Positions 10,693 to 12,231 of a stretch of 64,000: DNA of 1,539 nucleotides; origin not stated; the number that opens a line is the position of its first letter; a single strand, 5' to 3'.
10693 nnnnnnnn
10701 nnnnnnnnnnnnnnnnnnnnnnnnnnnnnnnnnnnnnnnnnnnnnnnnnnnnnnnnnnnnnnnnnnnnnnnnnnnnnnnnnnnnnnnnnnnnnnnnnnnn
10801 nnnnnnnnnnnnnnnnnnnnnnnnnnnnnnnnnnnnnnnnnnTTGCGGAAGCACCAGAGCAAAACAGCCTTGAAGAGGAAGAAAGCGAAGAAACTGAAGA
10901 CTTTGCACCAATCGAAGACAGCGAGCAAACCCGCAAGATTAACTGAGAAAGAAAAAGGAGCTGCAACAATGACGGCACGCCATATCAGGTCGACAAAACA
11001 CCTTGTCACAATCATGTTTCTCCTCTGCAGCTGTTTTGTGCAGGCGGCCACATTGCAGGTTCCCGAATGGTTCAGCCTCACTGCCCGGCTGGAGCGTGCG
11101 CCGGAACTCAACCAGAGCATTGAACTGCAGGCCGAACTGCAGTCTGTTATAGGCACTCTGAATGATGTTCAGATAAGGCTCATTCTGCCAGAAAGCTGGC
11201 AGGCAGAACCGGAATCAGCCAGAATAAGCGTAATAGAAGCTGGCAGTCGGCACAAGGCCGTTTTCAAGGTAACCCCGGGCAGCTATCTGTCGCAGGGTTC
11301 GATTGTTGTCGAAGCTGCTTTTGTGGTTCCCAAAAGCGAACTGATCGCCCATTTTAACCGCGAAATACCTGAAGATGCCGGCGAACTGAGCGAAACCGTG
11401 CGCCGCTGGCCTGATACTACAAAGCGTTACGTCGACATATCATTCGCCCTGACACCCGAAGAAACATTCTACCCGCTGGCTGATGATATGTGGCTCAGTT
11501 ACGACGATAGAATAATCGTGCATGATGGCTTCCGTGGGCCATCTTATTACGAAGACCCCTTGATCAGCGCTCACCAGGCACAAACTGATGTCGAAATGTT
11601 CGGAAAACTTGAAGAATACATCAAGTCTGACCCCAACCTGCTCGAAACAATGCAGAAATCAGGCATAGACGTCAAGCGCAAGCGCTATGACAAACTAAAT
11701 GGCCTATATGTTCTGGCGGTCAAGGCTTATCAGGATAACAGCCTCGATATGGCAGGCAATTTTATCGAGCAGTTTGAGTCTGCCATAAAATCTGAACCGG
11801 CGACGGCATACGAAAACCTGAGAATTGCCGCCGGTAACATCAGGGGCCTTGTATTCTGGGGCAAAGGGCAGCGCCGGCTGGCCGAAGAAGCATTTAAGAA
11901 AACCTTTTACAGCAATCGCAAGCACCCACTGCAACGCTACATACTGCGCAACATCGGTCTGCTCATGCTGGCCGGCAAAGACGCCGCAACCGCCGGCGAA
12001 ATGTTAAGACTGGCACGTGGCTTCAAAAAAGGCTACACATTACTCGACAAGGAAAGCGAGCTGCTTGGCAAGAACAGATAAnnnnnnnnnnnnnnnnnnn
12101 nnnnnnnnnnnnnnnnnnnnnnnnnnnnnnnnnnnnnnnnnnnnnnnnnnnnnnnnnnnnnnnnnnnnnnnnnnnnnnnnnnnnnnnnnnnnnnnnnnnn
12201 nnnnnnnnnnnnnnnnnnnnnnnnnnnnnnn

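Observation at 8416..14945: Co-directional gene string of poorly characterised domain proteins (lipoprotein, TPR-TerB, YbjN-like, secreted protein, HEAT-TM protein, STAS) ending at a solitary flagellin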

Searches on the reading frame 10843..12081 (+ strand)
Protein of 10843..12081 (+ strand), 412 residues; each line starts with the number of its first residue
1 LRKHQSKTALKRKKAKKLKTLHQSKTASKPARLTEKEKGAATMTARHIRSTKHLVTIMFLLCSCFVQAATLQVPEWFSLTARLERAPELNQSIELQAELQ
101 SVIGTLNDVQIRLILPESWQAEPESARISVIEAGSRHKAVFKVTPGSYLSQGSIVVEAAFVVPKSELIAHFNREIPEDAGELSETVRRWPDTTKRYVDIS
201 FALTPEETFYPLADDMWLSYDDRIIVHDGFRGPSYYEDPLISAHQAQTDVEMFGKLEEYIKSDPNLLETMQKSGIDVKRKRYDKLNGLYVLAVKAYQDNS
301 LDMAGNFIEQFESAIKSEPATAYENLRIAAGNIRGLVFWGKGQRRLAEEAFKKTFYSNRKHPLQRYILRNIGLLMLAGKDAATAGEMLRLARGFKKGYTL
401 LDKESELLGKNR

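Call 3: search_protein_families(library=pfam, proteins=[window:10843-12081:+], max_evalue=0.1)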
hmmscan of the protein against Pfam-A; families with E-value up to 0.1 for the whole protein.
window:10843-12081:+ (412 aa): 1 family
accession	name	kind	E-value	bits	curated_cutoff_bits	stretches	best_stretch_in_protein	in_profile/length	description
PF10633.15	NPCBM_assoc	-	0.00045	20.8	24.4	1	106-158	21-73/78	NPCBM-associated, NEW3 domain of alpha-galactosidase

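Call 23: search_protein_families(library=ncbifam, proteins=[window:10969-12081:+], max_evalue=0.01)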
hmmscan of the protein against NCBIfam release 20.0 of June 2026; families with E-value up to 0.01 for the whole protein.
window:10969-12081:+ (370 aa): 0 families

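Call 37: find_homologous_proteins(query=window:10969-12081:+, max_evalue=0.001)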
Query window:10969-12081:+ (370 aa): 91 proteins with E <= 0.001 among 4239 candidates.
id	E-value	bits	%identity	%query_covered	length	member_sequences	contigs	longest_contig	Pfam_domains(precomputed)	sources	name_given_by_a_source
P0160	1.4e-233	792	100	96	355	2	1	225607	-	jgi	jgi:hypothetical protein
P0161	1.2e-210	717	85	100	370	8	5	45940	-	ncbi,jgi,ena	-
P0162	6.5e-206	701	83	100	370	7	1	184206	-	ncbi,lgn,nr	ncbi:MAG: hypothetical protein GQF41_3240 [Candidatus Rifleibacterium amylolyticum]|nr:MAG: hypothet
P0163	2.3e-196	670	82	96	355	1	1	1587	-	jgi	jgi:hypothetical protein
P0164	5.9e-195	665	82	96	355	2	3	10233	-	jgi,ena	-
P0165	2.6e-178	611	72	100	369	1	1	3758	-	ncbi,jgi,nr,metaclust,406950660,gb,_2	ncbi:MAG: hypothetical protein ACD_39C02113G0002 [uncultured bacterium]|nr:MAG: hypothetical protein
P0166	6.2e-177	606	70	100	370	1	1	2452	-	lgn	-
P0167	6.8e-174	596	71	100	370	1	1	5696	-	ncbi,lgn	-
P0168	5.3e-173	593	71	100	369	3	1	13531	-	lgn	-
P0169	3.8e-172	590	69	100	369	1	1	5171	-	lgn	-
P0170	1.4e-168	579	69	100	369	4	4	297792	-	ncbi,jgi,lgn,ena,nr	ncbi:MAG: hypothetical protein CVV41_14540 [Candidatus Riflebacteria bacterium HGW-Riflebacteria-1]|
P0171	2.6e-165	568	67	100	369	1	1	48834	-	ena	-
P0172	2.0e-164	565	67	100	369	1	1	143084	-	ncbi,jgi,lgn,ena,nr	ncbi:MAG: hypothetical protein KKB51_14385 [Candidatus Riflebacteria bacterium]|nr:hypothetical prot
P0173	1.4e-128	447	54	100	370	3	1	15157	-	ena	-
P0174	6.5e-128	445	54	99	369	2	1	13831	-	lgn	-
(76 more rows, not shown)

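Call 42: search_solved_structures(query=A3, max_evalue=1)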
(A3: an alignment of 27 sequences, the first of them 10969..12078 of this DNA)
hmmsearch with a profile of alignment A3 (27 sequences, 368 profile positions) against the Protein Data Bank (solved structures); distinct sequences matched with E-value up to 1: 3.
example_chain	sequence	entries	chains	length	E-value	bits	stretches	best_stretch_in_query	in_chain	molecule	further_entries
8jet_A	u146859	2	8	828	0.98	11.6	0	216-266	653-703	Potassium channel SKOR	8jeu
8wtz_C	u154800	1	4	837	1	11.6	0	216-266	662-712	Potassium channel SKOR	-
8jec_A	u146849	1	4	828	1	11.6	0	216-266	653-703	Potassium channel SKOR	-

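Call 50: predict_structure(alignment_id=A3)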
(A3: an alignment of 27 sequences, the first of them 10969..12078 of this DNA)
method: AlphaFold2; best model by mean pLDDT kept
length: 370 residues; sequences in the alignment: 27
mean_pLDDT: 89.7   pTM: 0.77
mean pLDDT of the five models: 89.7, 88.8, 88.6, 87.5, 87.3
residues with pLDDT >= 90: 256; 70-90: 85; 50-70: 20; < 50: 9
segments of 3 or more residues with pLDDT < 50: 1-3, 22-26
pLDDT, mean of each block of 10 residues (from residue 1): 54 67 55 93 92 97 96 95 95 96 93 96 94 89 92 94 89 83 88 89 93 89 87 89 96 96 97 89 95 97 97 94 96 94 94 87 78
secondary structure, 60 per line:
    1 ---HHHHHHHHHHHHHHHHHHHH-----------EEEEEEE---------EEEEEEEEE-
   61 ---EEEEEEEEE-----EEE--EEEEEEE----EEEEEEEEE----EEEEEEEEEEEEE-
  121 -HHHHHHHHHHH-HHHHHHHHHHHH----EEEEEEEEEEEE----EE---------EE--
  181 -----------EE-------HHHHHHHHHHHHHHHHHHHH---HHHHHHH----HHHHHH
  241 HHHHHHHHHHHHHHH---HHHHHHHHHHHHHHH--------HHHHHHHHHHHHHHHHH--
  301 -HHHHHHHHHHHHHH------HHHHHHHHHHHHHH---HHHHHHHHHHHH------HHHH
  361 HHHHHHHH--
elements in order: H4-23 E35-41 E51-59 E64-72 E78-80 E83-89 E94-102 E107-119 H122-132 H134-145 E150-161 H201-220 H224-230 H235-255 H259-273 H282-298 H302-315 H322-335 H339-350 H357-368

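Call 65: search_protein_families(library=padloc, proteins=[window:10969-12081:+], max_evalue=0.01)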
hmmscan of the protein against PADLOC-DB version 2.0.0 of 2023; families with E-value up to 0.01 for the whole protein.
window:10969-12081:+ (370 aa): 0 families
